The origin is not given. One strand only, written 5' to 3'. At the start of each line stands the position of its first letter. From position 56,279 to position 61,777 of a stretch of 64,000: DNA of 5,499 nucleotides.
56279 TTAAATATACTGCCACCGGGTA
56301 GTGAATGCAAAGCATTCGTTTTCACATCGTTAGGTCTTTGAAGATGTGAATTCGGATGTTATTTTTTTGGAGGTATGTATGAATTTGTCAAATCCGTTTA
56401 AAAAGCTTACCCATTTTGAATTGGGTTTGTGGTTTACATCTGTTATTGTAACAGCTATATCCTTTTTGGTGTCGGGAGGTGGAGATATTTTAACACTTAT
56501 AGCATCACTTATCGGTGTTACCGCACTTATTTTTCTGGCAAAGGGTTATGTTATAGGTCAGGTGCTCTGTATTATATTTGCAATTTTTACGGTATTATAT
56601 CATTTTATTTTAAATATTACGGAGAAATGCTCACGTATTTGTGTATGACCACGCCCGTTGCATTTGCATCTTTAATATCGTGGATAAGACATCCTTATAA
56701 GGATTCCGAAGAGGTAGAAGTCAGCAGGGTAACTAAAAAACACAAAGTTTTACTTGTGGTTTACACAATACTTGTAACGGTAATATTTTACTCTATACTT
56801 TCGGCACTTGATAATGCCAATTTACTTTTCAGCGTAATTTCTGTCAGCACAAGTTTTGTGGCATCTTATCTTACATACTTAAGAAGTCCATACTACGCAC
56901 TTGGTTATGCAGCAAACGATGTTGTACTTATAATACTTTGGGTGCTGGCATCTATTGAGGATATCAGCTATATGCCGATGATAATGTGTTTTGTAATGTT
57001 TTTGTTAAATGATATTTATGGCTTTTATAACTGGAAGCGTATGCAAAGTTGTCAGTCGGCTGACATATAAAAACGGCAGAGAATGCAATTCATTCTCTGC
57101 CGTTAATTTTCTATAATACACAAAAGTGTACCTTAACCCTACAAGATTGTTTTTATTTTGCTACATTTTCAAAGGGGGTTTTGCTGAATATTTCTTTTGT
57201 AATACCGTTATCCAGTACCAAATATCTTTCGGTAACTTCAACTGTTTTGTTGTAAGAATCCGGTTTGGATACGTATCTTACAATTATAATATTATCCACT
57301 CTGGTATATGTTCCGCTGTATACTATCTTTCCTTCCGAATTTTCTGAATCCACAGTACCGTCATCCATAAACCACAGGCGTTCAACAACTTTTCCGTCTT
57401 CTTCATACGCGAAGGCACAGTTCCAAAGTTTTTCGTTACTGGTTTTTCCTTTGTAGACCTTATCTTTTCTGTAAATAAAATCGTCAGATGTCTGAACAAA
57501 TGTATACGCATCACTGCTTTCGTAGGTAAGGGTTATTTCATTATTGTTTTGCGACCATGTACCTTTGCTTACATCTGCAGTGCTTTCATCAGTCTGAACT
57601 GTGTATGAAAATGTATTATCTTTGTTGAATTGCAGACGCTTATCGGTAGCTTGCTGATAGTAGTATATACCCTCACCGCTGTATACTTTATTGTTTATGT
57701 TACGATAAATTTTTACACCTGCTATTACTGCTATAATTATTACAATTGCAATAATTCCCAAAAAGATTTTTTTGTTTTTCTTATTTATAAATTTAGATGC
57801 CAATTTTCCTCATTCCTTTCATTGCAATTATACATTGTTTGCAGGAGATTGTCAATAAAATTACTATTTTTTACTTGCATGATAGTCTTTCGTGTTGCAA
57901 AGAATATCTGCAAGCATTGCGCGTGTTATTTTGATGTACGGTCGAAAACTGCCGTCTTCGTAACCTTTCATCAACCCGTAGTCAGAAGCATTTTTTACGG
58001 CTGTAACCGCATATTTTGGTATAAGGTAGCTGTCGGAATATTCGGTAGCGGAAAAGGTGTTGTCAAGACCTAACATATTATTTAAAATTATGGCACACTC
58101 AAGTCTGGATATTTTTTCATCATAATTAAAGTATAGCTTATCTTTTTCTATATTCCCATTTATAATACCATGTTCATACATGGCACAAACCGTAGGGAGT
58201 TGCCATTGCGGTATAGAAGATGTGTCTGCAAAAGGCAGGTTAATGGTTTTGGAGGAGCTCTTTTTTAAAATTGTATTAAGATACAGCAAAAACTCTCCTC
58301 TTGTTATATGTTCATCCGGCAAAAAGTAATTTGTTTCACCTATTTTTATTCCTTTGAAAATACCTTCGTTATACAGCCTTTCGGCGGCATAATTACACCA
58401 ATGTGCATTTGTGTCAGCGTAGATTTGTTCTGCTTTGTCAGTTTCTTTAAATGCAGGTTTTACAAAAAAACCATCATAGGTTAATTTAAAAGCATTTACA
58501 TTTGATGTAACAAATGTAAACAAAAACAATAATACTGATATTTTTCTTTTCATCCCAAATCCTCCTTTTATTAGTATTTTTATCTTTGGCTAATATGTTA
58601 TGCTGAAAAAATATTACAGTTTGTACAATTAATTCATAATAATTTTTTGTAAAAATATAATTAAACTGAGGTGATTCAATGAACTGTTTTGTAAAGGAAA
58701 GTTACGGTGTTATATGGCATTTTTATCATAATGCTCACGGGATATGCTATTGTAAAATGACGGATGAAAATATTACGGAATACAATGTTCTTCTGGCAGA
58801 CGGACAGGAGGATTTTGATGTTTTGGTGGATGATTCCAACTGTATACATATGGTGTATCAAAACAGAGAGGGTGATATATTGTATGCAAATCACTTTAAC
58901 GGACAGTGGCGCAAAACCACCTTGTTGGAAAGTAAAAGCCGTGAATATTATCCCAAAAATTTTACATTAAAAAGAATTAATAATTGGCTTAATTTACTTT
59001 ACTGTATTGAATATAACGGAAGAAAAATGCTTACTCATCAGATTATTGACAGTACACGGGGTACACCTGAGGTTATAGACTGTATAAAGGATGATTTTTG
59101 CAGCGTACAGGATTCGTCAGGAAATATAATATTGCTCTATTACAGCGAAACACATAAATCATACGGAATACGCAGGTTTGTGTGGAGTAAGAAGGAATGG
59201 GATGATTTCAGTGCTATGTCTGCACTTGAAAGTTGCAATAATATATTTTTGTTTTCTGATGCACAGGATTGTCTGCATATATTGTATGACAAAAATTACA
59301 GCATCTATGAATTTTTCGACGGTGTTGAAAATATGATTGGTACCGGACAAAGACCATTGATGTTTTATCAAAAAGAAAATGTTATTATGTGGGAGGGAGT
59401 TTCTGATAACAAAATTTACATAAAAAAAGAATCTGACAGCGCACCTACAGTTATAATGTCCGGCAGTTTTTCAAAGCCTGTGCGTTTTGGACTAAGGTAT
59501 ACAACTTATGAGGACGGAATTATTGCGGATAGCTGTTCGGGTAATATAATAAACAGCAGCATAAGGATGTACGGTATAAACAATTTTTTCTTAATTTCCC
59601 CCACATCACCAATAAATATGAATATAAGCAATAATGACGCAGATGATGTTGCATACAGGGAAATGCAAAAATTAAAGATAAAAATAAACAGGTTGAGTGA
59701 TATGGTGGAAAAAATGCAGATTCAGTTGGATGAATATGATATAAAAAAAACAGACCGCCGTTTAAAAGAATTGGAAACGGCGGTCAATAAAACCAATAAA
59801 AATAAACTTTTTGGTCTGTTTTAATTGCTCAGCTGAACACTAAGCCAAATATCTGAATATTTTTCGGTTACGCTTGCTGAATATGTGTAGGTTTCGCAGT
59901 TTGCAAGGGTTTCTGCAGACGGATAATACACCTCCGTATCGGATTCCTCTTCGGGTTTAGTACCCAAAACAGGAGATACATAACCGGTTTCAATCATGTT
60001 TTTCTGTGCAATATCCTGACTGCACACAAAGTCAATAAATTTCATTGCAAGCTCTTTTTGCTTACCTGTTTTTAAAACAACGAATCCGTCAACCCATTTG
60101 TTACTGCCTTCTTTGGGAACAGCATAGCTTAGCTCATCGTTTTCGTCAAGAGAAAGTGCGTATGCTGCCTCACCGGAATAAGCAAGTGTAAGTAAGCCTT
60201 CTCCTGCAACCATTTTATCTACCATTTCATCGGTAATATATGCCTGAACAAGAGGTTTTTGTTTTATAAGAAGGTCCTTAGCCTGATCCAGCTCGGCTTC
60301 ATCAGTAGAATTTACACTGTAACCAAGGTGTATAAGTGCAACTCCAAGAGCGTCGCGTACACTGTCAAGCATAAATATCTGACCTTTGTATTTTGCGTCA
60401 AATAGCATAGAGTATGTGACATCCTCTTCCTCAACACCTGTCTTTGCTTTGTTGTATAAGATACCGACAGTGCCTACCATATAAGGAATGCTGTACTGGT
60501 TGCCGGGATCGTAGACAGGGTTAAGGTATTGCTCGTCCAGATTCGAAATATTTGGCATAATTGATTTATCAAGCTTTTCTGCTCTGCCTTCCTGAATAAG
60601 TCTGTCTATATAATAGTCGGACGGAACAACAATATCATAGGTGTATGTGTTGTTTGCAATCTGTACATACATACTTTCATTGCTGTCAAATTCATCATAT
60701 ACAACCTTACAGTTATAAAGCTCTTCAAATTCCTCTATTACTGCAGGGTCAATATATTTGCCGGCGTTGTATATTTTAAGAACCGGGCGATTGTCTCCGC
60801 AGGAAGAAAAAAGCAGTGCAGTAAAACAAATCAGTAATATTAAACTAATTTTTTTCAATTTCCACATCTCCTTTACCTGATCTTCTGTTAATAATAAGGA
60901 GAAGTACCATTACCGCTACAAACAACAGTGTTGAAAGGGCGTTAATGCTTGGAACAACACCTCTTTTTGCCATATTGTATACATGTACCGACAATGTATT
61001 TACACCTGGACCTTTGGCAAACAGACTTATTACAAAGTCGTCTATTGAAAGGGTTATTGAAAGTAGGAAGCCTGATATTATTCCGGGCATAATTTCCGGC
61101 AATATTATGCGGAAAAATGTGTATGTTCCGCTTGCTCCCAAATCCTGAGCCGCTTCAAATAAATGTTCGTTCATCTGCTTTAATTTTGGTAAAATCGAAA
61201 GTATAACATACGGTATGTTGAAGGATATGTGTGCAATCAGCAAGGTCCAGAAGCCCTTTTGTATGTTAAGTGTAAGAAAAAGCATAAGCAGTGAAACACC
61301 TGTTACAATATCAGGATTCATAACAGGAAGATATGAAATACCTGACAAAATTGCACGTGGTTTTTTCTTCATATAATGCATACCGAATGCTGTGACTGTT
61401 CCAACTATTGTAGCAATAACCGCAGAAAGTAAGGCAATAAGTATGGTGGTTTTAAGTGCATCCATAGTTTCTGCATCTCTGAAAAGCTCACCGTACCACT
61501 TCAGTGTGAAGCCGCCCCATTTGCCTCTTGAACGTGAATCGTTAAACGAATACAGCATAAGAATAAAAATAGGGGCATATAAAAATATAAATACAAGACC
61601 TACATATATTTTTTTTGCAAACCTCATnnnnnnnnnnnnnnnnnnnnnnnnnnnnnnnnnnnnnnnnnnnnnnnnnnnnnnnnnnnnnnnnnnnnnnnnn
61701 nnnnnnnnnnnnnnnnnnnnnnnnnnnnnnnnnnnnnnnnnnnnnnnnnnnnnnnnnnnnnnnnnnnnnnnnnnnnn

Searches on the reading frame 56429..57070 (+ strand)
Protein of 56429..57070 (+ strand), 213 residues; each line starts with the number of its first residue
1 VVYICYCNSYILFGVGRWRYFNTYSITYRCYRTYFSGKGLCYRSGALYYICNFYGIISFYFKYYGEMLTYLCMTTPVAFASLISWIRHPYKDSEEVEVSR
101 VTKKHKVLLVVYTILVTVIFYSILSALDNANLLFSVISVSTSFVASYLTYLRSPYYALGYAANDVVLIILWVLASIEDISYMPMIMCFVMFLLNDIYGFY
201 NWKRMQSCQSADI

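Call 49: search_protein_families(library=pfam, proteins=[window:56429-57070:+], max_evalue=0.00001)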
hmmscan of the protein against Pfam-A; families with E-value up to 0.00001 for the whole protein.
window:56429-57070:+ (213 aa): 1 family
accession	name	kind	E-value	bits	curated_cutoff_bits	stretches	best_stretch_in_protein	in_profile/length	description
PF04973.17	NMN_transporter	-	1.2e-24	87.7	27.3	1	51-204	33-175/175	Nicotinamide mononucleotide transporter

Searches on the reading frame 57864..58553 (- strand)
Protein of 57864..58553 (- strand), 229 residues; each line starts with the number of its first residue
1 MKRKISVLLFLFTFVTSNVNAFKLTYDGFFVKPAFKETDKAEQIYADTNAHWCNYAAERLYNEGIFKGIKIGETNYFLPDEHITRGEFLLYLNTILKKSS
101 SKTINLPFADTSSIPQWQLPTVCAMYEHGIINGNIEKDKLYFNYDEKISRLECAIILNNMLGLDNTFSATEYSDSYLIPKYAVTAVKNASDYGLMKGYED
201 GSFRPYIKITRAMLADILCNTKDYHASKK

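Call 50: search_protein_families(library=pfam, proteins=[window:57864-58553:-], max_evalue=0.00001)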
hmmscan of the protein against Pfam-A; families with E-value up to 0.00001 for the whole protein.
window:57864-58553:- (229 aa): 1 family
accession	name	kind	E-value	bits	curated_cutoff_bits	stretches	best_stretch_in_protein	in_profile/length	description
PF00395.25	SLH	-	7.5e-22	77.5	20.8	1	172-212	2-41/44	S-layer homology domain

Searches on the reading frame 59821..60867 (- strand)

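Call 50: search_protein_families(library=pfam, proteins=[window:59821-60867:-], max_evalue=0.00001)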
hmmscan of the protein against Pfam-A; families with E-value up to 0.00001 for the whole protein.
window:59821-60867:- (348 aa): 4 families
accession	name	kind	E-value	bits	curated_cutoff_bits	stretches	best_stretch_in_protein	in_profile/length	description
PF13416.11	SBP_bac_8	-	4.2e-28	99.4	27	1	42-302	1-264/279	Bacterial extracellular solute-binding protein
PF13343.11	SBP_bac_6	-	4e-22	79.3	24.6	1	77-310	4-227/245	Bacterial extracellular solute-binding protein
PF01547.30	SBP_bac_1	-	4.3e-19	70.1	26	1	37-284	8-303/307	Bacterial extracellular solute-binding protein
PF13531.11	SBP_bac_11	-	7.2e-08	32.9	25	1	42-285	15-216/227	Bacterial extracellular solute-binding protein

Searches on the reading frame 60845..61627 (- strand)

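Call 50: search_protein_families(library=pfam, proteins=[window:60845-61627:-], max_evalue=0.00001)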
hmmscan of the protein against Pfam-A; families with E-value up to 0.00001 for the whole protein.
window:60845-61627:- (260 aa): 1 family
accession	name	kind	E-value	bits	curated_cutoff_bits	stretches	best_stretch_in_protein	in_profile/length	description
PF00528.27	BPD_transp_1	-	4.8e-18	66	26.4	1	73-245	2-168/184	Binding-protein-dependent transport system inner membrane component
